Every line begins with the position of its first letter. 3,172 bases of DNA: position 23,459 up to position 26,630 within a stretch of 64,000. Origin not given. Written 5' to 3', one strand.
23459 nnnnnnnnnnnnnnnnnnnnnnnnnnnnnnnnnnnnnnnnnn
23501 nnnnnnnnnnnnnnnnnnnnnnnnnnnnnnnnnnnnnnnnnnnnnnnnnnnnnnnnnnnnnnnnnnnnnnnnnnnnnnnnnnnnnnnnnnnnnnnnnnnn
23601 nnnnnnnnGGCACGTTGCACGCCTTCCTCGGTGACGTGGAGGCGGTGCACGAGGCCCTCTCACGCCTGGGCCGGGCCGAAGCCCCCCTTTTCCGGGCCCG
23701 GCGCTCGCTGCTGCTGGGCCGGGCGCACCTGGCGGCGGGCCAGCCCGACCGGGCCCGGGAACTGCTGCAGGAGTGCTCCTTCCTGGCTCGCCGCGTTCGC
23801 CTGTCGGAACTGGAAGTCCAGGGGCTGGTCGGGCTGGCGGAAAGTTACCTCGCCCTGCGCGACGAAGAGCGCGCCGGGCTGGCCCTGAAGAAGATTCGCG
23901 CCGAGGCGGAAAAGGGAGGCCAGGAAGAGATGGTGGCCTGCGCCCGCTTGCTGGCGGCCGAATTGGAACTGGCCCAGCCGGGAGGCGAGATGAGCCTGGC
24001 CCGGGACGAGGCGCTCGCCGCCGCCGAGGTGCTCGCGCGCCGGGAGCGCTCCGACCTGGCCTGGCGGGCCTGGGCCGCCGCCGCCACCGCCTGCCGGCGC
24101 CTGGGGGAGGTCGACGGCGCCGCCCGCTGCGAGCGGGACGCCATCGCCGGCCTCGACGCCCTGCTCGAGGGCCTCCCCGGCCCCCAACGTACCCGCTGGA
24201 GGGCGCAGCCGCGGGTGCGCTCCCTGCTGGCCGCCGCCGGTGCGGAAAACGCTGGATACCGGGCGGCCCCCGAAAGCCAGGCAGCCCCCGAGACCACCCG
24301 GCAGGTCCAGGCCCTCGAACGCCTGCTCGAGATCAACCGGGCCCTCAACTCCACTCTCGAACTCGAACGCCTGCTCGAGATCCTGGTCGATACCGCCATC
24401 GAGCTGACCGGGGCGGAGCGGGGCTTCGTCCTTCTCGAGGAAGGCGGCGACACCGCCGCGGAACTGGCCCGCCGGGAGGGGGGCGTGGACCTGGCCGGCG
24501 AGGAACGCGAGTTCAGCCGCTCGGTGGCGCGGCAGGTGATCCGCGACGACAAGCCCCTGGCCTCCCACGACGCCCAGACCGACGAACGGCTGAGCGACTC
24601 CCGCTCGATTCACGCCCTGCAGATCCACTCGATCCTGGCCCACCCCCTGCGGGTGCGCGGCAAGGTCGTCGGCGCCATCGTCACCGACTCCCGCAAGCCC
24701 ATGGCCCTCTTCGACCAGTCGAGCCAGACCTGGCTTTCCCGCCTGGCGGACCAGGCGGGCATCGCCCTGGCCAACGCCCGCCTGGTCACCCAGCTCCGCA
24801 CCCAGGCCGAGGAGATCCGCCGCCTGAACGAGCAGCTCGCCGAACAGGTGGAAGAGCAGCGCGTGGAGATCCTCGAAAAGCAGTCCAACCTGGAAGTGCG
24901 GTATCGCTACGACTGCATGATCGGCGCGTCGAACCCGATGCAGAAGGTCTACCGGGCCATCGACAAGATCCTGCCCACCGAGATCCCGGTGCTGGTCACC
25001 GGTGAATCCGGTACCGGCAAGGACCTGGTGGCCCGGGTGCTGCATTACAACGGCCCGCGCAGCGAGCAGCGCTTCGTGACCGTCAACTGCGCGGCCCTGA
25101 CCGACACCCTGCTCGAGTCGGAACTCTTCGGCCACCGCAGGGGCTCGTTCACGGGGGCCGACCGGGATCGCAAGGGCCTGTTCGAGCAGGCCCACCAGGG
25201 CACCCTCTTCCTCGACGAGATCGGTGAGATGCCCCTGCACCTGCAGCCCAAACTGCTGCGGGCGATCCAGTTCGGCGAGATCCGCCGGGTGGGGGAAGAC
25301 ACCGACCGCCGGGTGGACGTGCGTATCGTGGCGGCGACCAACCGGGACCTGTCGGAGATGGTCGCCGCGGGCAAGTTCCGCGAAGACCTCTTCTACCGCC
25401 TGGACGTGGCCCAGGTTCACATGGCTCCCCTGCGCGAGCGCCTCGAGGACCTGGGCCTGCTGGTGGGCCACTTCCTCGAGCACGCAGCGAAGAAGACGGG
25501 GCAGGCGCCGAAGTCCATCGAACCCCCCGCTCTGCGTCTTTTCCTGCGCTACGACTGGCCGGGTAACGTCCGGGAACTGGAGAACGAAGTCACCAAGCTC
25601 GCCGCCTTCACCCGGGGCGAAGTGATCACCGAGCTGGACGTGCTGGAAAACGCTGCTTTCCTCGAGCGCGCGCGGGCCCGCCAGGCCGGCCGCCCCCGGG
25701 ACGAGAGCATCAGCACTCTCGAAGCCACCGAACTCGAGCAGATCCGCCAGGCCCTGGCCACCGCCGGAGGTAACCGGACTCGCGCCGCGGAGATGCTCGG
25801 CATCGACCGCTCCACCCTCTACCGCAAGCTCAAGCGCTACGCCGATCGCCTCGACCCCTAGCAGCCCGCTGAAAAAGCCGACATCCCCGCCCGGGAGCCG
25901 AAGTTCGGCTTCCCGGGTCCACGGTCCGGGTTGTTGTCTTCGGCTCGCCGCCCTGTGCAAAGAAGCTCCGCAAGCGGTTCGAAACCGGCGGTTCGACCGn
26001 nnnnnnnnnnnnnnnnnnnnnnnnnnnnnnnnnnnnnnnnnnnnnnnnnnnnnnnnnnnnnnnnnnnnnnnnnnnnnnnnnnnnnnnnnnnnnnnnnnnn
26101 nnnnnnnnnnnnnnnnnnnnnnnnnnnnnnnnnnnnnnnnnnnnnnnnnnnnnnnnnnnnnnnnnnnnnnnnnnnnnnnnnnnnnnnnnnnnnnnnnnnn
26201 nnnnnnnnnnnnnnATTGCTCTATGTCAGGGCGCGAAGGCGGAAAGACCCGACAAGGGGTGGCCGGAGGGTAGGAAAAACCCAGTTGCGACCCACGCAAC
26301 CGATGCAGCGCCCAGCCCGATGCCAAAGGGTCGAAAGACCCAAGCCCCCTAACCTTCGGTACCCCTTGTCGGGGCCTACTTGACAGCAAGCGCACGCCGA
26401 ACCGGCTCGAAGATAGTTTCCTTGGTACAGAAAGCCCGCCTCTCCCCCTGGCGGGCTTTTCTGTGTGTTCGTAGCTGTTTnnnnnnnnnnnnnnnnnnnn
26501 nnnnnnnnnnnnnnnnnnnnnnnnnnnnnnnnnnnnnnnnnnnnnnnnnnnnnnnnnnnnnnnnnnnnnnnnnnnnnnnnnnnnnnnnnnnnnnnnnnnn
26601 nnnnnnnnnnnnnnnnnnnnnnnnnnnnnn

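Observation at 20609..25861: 1,750-aa single-polypeptide fusion of a eukaryotic-like Ser/Thr kinase with a sigma-54 enhancer-binding protein (STPK-NTPase/TPR-GAF-sigma54 AAA+-HTH)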

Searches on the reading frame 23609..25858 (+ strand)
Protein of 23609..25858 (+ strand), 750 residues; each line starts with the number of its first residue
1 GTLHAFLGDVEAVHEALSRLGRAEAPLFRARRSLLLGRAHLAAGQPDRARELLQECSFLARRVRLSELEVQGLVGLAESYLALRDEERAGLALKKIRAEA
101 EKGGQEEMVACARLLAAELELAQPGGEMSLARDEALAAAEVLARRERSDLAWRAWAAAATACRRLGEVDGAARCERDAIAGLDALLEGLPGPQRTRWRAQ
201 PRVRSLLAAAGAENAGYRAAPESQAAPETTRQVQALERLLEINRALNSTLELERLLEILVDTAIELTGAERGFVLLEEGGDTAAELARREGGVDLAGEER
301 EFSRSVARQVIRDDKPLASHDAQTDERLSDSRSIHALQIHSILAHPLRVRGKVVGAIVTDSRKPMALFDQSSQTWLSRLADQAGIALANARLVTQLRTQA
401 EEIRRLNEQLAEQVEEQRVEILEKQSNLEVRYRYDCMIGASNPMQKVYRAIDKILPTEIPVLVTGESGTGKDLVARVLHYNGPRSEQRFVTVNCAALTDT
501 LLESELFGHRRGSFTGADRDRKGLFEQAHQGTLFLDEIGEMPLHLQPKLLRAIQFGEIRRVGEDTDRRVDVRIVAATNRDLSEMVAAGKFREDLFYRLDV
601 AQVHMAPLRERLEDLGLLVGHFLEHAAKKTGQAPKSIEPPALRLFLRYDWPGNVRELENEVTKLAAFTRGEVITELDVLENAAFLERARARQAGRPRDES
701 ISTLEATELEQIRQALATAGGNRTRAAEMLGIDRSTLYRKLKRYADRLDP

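Call 102: search_protein_representatives(protein=window:23609-25858:+)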
Query: 750 residues. Proteins with E-value up to 0.001 (for the whole library): 218894; up to 1e-10: 155641; up to 1e-30: 85148. The best 150 are listed.
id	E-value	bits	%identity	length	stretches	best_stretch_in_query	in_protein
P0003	0.0e+00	1024.9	67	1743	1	3-744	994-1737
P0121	1.2e-258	876.7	64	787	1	9-746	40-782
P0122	8.1e-219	745.1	70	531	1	220-745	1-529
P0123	3.9e-178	610.6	48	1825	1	36-744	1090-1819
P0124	2.6e-161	555.0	42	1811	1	2-745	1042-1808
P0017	1.9e-146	505.9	41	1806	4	2-744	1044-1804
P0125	1.1e-142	493.5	40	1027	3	425-734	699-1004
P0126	1.6e-138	479.7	45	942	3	433-663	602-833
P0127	8.8e-137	474.0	48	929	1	184-744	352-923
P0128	6.1e-135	467.9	43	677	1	122-745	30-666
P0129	1.3e-130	453.6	46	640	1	228-745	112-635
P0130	9.4e-129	447.4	42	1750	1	111-747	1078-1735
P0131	2.4e-128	446.1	48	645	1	232-745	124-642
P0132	3.2e-128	445.7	44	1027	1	133-744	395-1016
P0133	4.5e-128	445.2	39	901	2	241-744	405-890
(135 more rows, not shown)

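Call 104: search_protein_families(library=pfam, alignment_id=A10, max_evalue=0.00001)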
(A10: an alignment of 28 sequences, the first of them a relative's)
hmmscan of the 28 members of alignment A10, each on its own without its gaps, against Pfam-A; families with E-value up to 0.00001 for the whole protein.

A. member 1, P0123 (1825 aa): 24 families
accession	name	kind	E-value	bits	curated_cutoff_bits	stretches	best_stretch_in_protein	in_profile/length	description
PF00158.32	Sigma54_activat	-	1.4e-68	230.3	20.2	1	1506-1672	1-167/168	Sigma-54 interaction domain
PF13424.12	TPR_12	-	1e-54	183.1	30.1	4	804-875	3-76/77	Tetratricopeptide repeat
PF00069.31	Pkinase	-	3.2e-41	141.9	31.7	1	10-274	1-255/263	Protein kinase domain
PF13191.12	AAA_16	-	5.8e-31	108.7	32.6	1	304-483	1-167/167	AAA ATPase domain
PF07719.23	TPR_2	-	6.9e-31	104.2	27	0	844-874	1-31/34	Tetratricopeptide repeat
PF00515.34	TPR_1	-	2.3e-29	100.4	27.8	0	804-834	1-31/34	Tetratricopeptide repeat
PF07714.23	PK_Tyr_Ser-Thr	-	2.1e-28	99.8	23.1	1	14-270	5-249/258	Protein tyrosine and serine/threonine kinase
PF13374.12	TPR_10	-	5.8e-24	83.8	27.5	0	1007-1037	5-35/42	Tetratricopeptide repeat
PF14532.12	Sigma54_activ_2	-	5.5e-22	78.9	25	1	1507-1677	1-138/138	Sigma-54 interaction domain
PF25601.1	AAA_lid_14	-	7.3e-22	77.4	27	1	1678-1748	1-71/87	AAA+ ATPase lid domain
PF17874.7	TPR_MalT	-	1.6e-18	67.5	45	2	936-1111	13-188/336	MalT-like TPR region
PF01590.32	GAF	-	1.1e-16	62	22.4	1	1314-1449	2-133/133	GAF domain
PF13185.12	GAF_2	-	5.2e-16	59.5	28.6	1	1314-1450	4-136/136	GAF domain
PF02954.25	HTH_8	-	3.2e-14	52.8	22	1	1778-1819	1-42/42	Bacterial regulatory protein, Fis family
PF13181.12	TPR_8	-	1e-13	50.7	25.7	0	1208-1232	3-27/34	Tetratricopeptide repeat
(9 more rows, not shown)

B. families by the number of members that match (of 28 scanned): 38 families (the first 25 are shown)
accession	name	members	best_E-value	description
PF00158.32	Sigma54_activat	28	4.3e-74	Sigma-54 interaction domain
PF00069.31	Pkinase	28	1.4e-46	Protein kinase domain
PF13185.12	GAF_2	28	2.3e-33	GAF domain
PF01590.32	GAF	28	5.4e-31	GAF domain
PF14532.12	Sigma54_activ_2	28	1.7e-28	Sigma-54 interaction domain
PF25601.1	AAA_lid_14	28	2.4e-25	AAA+ ATPase lid domain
PF07714.23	PK_Tyr_Ser-Thr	27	1.9e-32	Protein tyrosine and serine/threonine kinase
PF02954.25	HTH_8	27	7.3e-17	Bacterial regulatory protein, Fis family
PF13492.12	GAF_3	24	3.9e-22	GAF domain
PF13191.12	AAA_16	23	5.8e-31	AAA ATPase domain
PF13424.12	TPR_12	21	1e-63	Tetratricopeptide repeat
PF07728.20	AAA_5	18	4.3e-11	AAA domain (dynein-related subfamily)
PF07719.23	TPR_2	16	2.2e-37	Tetratricopeptide repeat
PF17874.7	TPR_MalT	14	6.3e-23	MalT-like TPR region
PF00515.34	TPR_1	11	3.9e-38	Tetratricopeptide repeat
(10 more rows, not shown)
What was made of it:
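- All 28 sampled distant representatives share the architecture (call 104).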

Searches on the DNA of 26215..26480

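Call 58: search_rna_families(source=window, start=26215, end=26480, threshold=evalue, max_evalue=10, show_alignments=2)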
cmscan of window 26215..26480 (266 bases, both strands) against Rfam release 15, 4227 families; matches with E-value up to 10: 15.
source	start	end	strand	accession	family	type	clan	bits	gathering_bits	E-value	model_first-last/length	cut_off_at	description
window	26426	26464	+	RF00506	Thr_leader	Cis-reg; leader;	-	18.6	55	0.27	78-117/118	no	Threonine operon leader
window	26432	26462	-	RF01356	CRISPR-DR28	Gene; CRISPR;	-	18.6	35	0.65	1-24/24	no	CRISPR RNA direct repeat element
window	26432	26458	+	RF01066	6C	Cis-reg;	-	17.8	47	3.7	39-67/75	no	6C RNA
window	26326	26463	+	RF02344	ar14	Gene; sRNA;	-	17.5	58.8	0.25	1-123/123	no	Alphaproteobacterial ar14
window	26426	26480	-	RF00506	Thr_leader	Cis-reg; leader;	-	17.5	55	0.5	63-118/118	5'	Threonine operon leader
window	26430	26460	+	RF01772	rnk_pseudo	Cis-reg; leader;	-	16.9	55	1.4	73-100/108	no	Pseudomonas rnk leader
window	26246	26378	+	RF00102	VA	Gene;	-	16.6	62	1.8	1-159/159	no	VA RNA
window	26413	26464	+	RF00106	RNAI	Gene; antisense;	-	16.5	47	0.74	1-102/102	no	RNAI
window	26415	26464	+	RF02278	Betaproteobacteria_toxic_sRNA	Gene; sRNA;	-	15.9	50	0.72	1-64/64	no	Betaproteobacteria toxic small RNA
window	26401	26453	-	RF01297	sR40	Gene; snRNA; snoRNA; CD-box;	-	14.4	50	1.4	1-61/61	no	Small nucleolar RNA sR40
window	26366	26462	+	RF02450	ncr1175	Gene; sRNA;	-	14.4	60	3.4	1-110/110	no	Bacillus sRNA ncr1175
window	26429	26458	+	RF01356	CRISPR-DR28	Gene; CRISPR;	-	14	35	8.7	1-24/24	no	CRISPR RNA direct repeat element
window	26329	26342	+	RF02975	DUF3800-XI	Gene; sRNA;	-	13.5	37.8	0.95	7-20/48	no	DUF3800-XI RNA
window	26311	26341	-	RF02186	ST7-OT3_4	Gene; lncRNA;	-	9.3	80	6.4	1-73/73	no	ST7 overlapping transcript 3 conserved region 4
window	26215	26439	-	RF00449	IRES_HIF1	Cis-reg; IRES;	-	7.6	110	7.1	1-202/279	3'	HIF-1 alpha IRES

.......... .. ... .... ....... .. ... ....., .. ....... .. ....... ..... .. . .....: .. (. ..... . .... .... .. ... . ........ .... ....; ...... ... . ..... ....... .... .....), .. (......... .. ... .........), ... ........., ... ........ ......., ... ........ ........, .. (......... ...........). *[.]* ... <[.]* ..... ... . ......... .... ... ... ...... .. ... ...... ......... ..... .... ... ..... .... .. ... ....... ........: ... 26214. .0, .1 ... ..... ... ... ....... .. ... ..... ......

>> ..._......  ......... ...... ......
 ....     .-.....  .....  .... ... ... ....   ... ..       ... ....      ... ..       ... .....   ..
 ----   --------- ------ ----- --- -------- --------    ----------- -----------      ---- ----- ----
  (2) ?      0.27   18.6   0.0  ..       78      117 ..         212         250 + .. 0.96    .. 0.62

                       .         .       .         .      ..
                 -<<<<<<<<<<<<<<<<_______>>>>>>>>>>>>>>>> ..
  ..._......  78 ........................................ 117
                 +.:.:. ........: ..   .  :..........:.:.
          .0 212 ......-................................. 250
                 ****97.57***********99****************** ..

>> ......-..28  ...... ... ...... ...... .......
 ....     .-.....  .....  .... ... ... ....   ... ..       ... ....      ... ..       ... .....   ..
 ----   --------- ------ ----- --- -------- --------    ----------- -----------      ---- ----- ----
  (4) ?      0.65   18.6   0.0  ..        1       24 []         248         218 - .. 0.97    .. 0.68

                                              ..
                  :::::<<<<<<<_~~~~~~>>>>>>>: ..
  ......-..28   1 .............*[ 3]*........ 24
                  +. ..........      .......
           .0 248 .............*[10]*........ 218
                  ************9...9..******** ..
